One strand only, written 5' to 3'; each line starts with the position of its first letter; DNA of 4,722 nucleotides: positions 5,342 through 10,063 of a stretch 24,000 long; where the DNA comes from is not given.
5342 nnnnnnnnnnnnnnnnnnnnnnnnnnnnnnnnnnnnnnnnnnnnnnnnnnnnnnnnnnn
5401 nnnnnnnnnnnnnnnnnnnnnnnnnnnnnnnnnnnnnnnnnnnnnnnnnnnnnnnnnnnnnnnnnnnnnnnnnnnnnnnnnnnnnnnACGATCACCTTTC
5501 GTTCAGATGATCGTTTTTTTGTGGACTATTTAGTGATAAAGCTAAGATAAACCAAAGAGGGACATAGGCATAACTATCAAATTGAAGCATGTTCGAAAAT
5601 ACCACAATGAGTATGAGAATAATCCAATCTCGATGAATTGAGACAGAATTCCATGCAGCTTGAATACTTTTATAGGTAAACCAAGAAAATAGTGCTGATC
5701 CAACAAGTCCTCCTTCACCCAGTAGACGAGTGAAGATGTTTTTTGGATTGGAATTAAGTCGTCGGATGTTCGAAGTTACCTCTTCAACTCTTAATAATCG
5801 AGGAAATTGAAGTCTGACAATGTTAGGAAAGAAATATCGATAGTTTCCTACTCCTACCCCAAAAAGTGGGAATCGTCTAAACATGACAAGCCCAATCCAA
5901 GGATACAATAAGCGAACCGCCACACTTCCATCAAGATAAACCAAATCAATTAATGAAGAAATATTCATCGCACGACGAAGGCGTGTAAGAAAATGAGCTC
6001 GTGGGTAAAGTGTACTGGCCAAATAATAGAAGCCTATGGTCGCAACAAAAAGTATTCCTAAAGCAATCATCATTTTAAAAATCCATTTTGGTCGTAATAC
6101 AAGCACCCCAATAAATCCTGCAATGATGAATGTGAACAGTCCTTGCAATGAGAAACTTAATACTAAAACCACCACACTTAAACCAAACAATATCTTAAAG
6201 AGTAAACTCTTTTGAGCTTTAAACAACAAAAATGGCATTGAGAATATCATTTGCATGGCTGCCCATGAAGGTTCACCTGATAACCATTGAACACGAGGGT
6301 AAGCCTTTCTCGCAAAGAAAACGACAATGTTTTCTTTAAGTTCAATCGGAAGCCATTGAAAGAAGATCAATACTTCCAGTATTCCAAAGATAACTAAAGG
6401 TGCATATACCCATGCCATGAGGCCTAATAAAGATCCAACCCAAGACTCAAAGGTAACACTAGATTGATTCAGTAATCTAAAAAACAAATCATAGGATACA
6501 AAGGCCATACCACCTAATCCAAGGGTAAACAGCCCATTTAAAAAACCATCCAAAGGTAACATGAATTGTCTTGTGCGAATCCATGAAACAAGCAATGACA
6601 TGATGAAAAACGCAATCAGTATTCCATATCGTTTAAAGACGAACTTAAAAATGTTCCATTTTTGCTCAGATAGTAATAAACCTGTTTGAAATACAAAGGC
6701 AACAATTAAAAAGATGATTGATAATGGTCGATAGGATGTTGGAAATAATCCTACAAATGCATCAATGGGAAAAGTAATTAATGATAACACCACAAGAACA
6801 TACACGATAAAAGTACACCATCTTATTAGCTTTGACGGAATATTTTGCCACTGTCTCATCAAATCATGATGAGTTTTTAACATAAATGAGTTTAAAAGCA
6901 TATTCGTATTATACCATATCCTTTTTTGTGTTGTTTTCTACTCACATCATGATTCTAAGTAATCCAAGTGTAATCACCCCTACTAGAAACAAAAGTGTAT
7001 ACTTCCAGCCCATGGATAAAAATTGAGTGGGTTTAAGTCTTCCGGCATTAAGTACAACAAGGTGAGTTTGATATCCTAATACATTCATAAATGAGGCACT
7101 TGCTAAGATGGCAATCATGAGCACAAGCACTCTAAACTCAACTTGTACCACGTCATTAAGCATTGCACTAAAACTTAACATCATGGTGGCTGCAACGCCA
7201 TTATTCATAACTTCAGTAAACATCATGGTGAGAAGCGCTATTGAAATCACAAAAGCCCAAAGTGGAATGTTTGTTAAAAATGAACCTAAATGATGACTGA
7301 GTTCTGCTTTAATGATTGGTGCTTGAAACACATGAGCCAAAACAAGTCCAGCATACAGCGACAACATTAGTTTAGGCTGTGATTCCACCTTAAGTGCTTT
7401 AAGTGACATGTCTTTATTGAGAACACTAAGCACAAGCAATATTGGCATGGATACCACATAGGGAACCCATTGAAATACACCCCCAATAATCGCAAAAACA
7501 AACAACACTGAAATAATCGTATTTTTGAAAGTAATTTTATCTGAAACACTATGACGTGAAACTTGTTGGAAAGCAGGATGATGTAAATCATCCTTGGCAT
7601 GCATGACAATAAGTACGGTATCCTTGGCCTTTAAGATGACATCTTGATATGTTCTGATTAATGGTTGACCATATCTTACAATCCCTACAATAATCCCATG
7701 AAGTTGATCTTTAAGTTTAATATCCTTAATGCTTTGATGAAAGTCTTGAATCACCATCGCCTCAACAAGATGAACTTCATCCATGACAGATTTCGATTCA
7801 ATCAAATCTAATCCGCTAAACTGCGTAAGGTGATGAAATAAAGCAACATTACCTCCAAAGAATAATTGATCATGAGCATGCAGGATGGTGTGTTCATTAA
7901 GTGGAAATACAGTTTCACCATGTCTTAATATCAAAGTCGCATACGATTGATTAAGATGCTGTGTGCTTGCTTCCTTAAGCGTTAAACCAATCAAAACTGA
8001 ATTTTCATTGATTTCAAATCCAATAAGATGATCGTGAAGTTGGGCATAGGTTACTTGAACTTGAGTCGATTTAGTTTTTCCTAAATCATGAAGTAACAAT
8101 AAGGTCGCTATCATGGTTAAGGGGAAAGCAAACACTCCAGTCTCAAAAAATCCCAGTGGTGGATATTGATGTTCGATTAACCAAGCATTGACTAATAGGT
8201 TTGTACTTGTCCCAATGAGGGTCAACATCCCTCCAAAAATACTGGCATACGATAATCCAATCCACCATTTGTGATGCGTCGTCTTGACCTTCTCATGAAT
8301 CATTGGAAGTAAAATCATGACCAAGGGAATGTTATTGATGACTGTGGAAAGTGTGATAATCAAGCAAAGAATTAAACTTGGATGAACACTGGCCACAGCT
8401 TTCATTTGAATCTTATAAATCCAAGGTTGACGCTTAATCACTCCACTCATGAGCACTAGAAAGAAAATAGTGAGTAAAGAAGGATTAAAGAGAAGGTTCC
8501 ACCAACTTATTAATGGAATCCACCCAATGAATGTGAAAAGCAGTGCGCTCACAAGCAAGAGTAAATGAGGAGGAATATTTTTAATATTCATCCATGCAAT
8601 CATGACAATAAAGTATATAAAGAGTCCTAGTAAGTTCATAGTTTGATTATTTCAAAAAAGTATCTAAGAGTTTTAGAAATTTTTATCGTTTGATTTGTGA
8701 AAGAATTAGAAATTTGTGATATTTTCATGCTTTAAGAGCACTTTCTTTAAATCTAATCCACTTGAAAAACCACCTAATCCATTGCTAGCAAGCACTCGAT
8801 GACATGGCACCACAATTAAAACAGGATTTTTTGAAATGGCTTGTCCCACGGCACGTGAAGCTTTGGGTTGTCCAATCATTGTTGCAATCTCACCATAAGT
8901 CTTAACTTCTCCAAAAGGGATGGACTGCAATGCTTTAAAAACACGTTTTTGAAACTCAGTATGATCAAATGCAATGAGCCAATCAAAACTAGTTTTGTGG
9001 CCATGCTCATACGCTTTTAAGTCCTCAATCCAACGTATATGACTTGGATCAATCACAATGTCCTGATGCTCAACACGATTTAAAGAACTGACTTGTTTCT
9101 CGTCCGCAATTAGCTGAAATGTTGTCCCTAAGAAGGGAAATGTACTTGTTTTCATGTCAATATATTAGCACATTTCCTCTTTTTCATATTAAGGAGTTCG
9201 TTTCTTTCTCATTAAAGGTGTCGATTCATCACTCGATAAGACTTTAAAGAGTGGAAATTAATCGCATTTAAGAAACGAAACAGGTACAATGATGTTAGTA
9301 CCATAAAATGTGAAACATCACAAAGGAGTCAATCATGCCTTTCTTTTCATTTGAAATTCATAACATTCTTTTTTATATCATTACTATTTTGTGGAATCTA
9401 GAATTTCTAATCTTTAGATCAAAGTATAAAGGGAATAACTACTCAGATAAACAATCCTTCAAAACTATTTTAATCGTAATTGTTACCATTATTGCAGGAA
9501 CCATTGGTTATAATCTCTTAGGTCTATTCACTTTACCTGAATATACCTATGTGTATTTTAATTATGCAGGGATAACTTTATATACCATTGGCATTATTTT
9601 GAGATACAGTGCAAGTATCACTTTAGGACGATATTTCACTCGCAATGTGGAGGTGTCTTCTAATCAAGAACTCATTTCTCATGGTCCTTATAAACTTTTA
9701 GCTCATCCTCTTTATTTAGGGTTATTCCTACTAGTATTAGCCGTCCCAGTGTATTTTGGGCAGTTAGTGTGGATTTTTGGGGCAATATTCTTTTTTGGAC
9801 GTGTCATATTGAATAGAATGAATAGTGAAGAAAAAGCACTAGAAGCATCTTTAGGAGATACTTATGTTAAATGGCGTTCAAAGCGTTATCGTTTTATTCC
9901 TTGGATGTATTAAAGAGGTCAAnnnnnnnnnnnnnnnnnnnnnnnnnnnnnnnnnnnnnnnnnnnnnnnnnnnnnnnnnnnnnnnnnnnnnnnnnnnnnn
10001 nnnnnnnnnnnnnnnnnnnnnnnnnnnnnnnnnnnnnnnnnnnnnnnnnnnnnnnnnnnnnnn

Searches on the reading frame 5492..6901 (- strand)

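Call 6: search_protein_families(library=pfam, proteins=[window:5492-6901:-], max_evalue=0.001)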
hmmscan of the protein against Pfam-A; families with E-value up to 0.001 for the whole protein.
window:5492-6901:- (469 aa): 1 family
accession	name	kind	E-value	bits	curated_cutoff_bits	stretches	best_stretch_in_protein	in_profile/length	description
PF04932.20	Wzy_C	-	1e-08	35.5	31.7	1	238-405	2-148/149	O-Antigen ligase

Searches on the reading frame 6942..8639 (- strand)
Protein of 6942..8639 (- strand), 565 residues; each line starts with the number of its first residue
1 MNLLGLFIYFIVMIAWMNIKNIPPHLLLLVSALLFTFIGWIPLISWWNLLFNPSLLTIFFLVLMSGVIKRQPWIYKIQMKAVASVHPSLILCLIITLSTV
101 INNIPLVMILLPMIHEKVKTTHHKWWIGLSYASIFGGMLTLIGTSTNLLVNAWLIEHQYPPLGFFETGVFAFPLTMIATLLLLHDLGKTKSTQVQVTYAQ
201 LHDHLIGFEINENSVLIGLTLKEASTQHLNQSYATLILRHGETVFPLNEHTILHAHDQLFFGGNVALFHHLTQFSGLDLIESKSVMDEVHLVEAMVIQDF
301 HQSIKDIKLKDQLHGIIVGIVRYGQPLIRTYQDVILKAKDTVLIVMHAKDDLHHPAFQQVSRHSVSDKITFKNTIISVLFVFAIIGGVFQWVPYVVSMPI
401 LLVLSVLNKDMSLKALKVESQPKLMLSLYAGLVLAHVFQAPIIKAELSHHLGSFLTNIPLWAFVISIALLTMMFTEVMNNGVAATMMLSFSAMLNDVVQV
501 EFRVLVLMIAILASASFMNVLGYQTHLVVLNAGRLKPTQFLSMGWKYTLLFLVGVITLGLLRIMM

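Call 6: search_protein_families(library=pfam, proteins=[window:6942-8639:-], max_evalue=0.001)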
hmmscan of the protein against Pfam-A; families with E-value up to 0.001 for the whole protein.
window:6942-8639:- (565 aa): 2 families
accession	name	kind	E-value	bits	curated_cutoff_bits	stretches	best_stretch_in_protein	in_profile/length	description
PF03600.22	CitMHS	-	3.6e-18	66.2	31.9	1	13-510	3-334/336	Citrate transporter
PF02080.26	TrkA_C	-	6.9e-11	42.3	27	1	206-265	2-60/71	TrkA-C domain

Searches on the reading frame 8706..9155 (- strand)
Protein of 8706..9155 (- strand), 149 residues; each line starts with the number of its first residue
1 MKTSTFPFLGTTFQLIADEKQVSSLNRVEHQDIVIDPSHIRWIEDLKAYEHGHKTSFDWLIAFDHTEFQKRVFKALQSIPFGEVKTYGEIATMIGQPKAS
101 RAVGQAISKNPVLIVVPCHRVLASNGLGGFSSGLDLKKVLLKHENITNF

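Call 6: search_protein_families(library=pfam, proteins=[window:8706-9155:-], max_evalue=0.001)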
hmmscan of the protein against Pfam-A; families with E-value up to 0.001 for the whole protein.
window:8706-9155:- (149 aa): 1 family
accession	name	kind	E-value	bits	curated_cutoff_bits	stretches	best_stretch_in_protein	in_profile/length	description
PF01035.26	DNA_binding_1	-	3.4e-32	110.6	27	1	67-145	1-80/81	6-O-methylguanine DNA methyltransferase, DNA binding domain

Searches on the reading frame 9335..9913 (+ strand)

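Call 6: search_protein_families(library=pfam, proteins=[window:9335-9913:+], max_evalue=0.001)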
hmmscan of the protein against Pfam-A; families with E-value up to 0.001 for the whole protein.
window:9335-9913:+ (192 aa): 2 families
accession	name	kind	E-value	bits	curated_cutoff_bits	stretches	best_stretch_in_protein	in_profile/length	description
PF04140.19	ICMT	-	8.4e-13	49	24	1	81-170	3-94/95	Isoprenylcysteine carboxyl methyltransferase (ICMT) family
PF04191.18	PEMT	-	2.3e-09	38.1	25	1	77-172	4-101/105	Phospholipid methyltransferase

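Call 10: search_protein_families(library=ncbifam, proteins=[window:9335-9913:+], max_evalue=0.00001)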
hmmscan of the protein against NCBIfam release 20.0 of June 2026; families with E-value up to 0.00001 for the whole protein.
window:9335-9913:+ (192 aa): 2 families
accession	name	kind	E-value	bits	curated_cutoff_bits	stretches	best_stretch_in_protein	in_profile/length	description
NF040696.1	isopcys_mtase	equivalog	7.3e-15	55.3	160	1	10-191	4-190/190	protein-S-isoprenylcysteine O-methyltransferase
TIGR04571.1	LmtA_Leptospira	exception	1.8e-09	37.7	325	1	74-190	48-165/252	lipid A Kdo2 1-phosphate O-methyltransferase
